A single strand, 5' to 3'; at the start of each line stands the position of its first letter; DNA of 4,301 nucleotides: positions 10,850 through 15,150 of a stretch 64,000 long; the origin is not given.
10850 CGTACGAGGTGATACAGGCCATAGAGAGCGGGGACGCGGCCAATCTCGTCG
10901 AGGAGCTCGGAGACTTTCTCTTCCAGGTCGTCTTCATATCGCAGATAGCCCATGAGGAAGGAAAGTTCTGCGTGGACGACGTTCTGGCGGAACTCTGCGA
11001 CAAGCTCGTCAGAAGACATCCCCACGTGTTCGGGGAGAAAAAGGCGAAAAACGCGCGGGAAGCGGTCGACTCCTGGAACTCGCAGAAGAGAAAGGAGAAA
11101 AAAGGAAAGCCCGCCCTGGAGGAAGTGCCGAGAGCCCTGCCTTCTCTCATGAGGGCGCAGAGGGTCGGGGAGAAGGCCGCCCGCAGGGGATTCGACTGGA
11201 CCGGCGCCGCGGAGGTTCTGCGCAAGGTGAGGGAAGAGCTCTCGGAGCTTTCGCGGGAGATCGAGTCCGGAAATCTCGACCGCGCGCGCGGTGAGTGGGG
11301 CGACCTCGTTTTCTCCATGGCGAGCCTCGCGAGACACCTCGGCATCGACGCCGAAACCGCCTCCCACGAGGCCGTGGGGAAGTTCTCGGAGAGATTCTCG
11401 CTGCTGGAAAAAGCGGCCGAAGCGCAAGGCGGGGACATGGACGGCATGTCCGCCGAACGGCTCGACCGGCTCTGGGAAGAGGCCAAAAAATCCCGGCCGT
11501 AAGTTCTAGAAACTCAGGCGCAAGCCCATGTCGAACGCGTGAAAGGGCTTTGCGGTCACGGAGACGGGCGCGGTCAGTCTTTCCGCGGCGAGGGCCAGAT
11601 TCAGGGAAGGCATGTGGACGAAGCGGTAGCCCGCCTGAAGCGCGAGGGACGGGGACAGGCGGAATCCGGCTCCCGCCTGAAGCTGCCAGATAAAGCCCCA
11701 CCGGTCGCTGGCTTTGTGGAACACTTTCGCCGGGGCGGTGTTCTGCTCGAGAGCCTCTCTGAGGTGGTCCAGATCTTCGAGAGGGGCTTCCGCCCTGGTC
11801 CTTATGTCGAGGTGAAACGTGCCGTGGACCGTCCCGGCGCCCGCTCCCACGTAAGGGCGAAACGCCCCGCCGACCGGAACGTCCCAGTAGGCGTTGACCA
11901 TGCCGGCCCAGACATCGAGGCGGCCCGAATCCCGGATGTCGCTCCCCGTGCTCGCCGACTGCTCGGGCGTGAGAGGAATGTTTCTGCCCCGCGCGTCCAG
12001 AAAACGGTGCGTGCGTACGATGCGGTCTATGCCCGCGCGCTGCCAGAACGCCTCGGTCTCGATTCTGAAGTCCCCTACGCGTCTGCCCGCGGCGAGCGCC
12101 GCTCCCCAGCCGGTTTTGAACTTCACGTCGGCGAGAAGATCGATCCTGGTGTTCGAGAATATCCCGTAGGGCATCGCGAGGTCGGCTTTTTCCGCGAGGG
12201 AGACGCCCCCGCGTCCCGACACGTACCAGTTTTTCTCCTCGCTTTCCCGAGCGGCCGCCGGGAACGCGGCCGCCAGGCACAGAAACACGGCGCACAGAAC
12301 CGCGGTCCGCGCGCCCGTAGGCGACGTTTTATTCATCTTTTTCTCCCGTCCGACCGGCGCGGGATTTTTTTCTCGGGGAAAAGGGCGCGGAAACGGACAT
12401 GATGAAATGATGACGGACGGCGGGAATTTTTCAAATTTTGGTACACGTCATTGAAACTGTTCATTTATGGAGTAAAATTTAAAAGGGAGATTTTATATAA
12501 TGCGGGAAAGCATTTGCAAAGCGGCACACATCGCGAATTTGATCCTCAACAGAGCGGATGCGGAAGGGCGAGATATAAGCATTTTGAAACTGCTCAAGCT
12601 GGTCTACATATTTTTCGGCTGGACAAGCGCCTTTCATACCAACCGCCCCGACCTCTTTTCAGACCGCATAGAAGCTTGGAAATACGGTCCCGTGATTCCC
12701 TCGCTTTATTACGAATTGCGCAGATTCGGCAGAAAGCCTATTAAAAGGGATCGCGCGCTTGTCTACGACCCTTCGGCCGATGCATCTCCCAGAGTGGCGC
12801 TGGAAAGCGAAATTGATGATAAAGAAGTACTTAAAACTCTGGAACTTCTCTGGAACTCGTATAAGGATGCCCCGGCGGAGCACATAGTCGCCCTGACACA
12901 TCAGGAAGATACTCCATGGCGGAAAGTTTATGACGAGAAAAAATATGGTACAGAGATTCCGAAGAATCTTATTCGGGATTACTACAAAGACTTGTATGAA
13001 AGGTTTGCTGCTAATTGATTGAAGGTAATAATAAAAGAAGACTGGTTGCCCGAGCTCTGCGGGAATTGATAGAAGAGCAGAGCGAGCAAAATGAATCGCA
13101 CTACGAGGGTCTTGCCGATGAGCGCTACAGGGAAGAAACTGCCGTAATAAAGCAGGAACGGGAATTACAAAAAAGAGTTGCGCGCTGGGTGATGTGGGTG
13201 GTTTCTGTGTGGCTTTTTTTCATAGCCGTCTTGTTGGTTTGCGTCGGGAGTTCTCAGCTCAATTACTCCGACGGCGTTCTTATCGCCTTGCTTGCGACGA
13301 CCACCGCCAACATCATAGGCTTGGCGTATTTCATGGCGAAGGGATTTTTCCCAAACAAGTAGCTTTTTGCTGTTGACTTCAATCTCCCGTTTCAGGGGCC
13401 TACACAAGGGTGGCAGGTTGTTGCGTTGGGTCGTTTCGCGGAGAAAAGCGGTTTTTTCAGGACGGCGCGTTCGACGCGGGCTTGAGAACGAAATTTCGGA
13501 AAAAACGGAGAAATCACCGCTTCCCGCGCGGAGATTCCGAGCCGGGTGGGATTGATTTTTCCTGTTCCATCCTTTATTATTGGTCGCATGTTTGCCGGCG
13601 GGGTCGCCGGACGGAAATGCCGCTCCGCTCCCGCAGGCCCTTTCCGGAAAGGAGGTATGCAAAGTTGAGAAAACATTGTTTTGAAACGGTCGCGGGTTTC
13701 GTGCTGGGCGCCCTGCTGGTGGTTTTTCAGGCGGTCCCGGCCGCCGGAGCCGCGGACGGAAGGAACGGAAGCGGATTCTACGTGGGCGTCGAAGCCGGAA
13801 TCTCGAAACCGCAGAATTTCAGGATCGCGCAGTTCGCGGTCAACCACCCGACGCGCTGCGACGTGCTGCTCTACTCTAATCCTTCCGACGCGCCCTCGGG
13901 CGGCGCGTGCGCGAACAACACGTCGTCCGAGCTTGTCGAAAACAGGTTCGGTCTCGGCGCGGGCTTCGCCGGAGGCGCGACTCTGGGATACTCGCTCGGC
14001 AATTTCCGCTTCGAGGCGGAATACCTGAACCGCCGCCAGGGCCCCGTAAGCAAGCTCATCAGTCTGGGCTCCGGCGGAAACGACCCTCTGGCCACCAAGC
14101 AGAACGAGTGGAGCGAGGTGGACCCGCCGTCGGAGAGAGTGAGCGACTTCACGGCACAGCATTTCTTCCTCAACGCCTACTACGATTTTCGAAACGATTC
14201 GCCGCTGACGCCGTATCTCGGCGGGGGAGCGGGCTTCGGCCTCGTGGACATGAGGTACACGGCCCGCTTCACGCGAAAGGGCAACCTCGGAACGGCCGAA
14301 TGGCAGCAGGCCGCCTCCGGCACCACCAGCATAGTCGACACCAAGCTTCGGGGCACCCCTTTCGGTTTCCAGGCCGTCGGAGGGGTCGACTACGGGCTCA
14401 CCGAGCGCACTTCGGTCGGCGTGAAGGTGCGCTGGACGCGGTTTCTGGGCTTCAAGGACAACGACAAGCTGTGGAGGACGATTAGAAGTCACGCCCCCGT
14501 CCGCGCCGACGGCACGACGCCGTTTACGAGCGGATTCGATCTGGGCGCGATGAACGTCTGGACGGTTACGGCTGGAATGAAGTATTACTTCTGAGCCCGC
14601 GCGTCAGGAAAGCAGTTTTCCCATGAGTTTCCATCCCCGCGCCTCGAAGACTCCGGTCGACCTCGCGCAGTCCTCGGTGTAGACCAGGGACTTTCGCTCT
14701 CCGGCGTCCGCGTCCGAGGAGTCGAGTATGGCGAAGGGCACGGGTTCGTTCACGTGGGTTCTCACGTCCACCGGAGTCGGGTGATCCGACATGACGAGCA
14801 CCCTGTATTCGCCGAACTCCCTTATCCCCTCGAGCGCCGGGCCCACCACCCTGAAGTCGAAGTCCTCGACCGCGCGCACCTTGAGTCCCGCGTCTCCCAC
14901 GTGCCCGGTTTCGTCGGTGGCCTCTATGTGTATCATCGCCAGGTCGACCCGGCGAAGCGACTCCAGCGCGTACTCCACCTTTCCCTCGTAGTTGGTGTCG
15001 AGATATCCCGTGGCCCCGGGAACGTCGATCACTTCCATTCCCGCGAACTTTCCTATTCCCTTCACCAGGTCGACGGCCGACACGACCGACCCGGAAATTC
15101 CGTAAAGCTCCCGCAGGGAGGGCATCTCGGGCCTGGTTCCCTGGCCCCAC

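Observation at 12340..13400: Panacea-domain (DUF4065) antitoxin coupled to a small two-TM membrane protein: candidate PanA/PanT module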

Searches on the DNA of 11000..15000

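Call 86: search_rna_families(source=window, start=11000, end=15000, threshold=evalue, max_evalue=0.1)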
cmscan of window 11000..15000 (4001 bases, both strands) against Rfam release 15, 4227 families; matches with E-value up to 0.1: 0.
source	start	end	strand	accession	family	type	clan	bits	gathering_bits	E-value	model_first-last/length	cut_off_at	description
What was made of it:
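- On Type I toxins (Hok/TisB-like small hydrophobic peptides with an antisense RNA): No Rfam match at E <= 0.1 in 11000-15000 (call 86).
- Tried and rejected: An Rfam scan of 11000-15000 for an RNA antitoxin or a riboswitch found nothing (call 86).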

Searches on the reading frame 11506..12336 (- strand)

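Call 4: search_protein_families(library=pfam, proteins=[window:11506-12336:-], max_evalue=0.1)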
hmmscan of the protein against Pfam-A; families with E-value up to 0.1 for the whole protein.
window:11506-12336:- (276 aa): 4 families
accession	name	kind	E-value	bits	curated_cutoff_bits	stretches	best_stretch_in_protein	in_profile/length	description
PF13505.12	OMP_b-brl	-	9.7e-11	42.6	28.7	1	18-242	3-155/175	Outer membrane protein beta-barrel domain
PF01617.23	Surface_Ag_2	-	0.0019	18.1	22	1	82-169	74-163/247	Surface antigen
PF09411.16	PagL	-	0.024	15.2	23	0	215-242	87-114/136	Lipid A 3-O-deacylase (PagL)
PF10677.15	DUF2490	-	0.065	13.4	29.8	0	217-274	37-93/186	Protein of unknown function (DUF2490)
